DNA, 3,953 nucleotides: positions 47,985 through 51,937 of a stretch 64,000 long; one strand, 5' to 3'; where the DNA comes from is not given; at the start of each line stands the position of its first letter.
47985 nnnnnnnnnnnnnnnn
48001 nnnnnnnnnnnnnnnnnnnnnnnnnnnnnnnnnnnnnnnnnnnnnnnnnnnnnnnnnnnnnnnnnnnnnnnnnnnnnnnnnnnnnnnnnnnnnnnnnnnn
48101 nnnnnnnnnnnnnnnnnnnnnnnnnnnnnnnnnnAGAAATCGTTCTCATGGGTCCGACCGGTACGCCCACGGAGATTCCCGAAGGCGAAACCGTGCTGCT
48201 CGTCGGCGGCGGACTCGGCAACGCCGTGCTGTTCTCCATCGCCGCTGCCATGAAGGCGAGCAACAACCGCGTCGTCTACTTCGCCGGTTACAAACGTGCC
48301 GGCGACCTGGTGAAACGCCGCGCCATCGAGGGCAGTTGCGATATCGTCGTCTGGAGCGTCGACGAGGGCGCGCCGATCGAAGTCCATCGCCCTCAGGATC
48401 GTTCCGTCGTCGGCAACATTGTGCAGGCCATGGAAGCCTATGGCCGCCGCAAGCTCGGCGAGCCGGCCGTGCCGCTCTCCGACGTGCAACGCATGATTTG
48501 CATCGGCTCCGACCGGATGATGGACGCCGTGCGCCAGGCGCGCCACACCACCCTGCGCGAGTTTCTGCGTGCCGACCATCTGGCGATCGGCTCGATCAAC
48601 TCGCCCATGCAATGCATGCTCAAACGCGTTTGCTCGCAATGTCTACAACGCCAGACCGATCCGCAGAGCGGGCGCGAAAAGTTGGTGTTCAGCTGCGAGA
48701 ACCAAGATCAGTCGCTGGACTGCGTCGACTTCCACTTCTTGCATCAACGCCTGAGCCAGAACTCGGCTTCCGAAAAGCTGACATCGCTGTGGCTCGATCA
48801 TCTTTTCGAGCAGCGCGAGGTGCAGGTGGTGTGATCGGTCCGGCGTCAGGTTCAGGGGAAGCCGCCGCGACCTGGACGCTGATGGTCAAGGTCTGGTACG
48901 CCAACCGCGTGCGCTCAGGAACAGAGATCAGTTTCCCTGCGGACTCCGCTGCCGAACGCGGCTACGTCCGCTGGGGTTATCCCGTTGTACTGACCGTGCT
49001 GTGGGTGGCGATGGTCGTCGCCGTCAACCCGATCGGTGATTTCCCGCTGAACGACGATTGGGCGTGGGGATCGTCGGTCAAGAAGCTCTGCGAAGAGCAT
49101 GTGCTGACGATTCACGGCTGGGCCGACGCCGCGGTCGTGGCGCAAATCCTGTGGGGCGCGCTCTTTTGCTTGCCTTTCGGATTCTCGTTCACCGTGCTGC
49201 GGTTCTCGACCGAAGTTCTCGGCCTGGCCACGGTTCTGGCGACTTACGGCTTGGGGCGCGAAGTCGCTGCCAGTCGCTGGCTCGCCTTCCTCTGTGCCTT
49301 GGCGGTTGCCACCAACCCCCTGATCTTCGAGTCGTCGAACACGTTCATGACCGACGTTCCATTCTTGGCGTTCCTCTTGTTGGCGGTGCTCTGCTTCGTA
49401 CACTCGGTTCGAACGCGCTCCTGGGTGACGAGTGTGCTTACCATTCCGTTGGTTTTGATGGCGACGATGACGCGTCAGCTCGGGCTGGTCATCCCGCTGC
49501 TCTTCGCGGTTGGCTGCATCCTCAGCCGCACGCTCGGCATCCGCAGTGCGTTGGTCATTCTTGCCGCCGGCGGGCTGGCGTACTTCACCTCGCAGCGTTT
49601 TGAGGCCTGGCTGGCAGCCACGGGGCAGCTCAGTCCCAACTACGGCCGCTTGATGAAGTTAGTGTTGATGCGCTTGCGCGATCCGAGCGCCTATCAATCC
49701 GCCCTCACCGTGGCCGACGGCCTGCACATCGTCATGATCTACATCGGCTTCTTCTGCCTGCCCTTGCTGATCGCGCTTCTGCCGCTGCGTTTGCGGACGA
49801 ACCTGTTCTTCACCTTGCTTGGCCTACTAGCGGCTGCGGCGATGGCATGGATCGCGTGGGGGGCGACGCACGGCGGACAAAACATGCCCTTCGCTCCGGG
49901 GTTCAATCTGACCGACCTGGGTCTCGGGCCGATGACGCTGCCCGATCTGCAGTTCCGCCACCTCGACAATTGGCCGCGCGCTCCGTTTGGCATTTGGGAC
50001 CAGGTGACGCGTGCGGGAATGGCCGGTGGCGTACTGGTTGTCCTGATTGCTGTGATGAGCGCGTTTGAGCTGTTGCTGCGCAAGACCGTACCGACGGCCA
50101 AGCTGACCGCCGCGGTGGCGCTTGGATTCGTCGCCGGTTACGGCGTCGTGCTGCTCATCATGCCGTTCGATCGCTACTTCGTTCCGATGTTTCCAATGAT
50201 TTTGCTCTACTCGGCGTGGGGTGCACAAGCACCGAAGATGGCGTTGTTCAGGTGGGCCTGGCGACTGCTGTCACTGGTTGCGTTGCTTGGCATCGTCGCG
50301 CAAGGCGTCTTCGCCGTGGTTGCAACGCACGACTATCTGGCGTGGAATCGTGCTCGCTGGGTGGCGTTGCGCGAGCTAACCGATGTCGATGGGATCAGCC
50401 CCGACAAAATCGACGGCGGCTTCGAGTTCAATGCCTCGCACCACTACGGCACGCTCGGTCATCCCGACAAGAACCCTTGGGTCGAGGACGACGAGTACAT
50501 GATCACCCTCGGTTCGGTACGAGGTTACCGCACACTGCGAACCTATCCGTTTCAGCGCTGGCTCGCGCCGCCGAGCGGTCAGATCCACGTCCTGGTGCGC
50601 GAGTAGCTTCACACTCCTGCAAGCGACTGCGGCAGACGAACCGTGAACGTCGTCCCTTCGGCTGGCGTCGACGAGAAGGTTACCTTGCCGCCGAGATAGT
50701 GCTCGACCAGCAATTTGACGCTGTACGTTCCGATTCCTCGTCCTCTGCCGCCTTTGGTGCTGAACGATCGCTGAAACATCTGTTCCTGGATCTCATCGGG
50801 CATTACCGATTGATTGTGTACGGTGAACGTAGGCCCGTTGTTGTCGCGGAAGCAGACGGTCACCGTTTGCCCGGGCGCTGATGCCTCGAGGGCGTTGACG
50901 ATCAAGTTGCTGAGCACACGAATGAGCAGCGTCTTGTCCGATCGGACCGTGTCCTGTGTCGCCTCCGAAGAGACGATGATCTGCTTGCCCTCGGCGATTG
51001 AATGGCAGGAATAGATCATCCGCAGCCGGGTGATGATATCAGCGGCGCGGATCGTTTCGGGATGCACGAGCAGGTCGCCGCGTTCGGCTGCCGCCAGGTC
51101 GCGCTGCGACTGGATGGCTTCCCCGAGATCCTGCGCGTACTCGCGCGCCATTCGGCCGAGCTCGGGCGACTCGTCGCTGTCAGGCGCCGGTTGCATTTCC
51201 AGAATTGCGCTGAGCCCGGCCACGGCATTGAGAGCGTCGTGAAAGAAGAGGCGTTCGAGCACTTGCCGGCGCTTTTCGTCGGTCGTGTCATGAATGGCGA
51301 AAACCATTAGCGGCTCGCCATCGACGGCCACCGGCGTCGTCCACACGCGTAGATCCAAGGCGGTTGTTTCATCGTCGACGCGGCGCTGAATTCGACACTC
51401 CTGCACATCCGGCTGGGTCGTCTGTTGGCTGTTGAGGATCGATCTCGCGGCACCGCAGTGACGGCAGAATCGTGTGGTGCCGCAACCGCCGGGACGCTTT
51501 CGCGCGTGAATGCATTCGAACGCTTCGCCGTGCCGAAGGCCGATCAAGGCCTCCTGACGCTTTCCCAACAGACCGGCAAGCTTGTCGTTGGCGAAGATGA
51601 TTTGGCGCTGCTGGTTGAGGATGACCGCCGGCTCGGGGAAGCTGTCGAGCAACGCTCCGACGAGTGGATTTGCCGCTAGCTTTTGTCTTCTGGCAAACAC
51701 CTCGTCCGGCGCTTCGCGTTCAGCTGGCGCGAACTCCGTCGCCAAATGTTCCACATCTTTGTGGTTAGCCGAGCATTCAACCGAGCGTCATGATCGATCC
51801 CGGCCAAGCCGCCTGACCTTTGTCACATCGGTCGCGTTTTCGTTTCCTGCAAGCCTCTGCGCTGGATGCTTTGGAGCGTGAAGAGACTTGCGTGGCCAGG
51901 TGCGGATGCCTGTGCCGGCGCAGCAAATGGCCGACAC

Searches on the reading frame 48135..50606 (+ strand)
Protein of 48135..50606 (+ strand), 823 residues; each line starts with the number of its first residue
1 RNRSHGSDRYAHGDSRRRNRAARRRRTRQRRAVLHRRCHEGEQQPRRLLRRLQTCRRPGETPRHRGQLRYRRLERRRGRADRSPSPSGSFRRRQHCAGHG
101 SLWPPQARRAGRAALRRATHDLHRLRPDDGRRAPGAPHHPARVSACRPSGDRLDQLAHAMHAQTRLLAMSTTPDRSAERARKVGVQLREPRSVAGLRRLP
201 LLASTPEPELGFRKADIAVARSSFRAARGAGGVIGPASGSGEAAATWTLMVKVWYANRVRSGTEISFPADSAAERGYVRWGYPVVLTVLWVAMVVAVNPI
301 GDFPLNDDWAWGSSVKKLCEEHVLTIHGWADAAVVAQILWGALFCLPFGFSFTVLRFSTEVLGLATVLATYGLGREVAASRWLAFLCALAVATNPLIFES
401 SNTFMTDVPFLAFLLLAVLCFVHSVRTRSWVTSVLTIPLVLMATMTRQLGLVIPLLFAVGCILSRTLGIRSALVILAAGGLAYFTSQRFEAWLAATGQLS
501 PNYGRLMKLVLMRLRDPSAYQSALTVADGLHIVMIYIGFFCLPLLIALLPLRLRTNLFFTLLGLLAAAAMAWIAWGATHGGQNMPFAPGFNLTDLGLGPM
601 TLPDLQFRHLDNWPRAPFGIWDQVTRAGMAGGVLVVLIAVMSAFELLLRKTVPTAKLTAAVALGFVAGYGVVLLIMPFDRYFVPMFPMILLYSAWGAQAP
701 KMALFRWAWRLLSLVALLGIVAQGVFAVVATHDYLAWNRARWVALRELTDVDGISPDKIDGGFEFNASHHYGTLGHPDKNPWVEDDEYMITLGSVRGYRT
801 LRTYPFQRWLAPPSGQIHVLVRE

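Call 41: search_protein_families(library=pfam, proteins=[window:48135-50606:+], max_evalue=0.0001)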
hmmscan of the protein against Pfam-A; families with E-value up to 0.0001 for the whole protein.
window:48135-50606:+ (823 aa): 2 families
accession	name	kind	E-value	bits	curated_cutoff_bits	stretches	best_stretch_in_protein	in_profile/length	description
PF02366.24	PMT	-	3.6e-06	27.2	22.7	1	347-451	77-186/245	Dolichyl-phosphate-mannose-protein mannosyltransferase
PF13231.12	PMT_2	-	2.5e-05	25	26.1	1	343-476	12-145/160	Dolichyl-phosphate-mannose-protein mannosyltransferase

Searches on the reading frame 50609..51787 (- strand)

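Call 41: search_protein_families(library=pfam, proteins=[window:50609-51787:-], max_evalue=0.0001)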
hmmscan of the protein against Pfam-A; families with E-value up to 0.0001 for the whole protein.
window:50609-51787:- (392 aa): 3 families
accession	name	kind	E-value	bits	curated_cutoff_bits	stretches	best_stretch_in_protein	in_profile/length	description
PF02518.31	HATPase_c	-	1.1e-18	68.1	26.4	1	284-387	2-109/111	Histidine kinase-, DNA gyrase B-, and HSP90-like ATPase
PF14501.12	HATPase_c_5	-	9.1e-06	26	22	1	288-372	6-89/102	GHKL domain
PF00989.32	PAS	-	9.7e-05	22.8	22.6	0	45-83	5-43/113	PAS fold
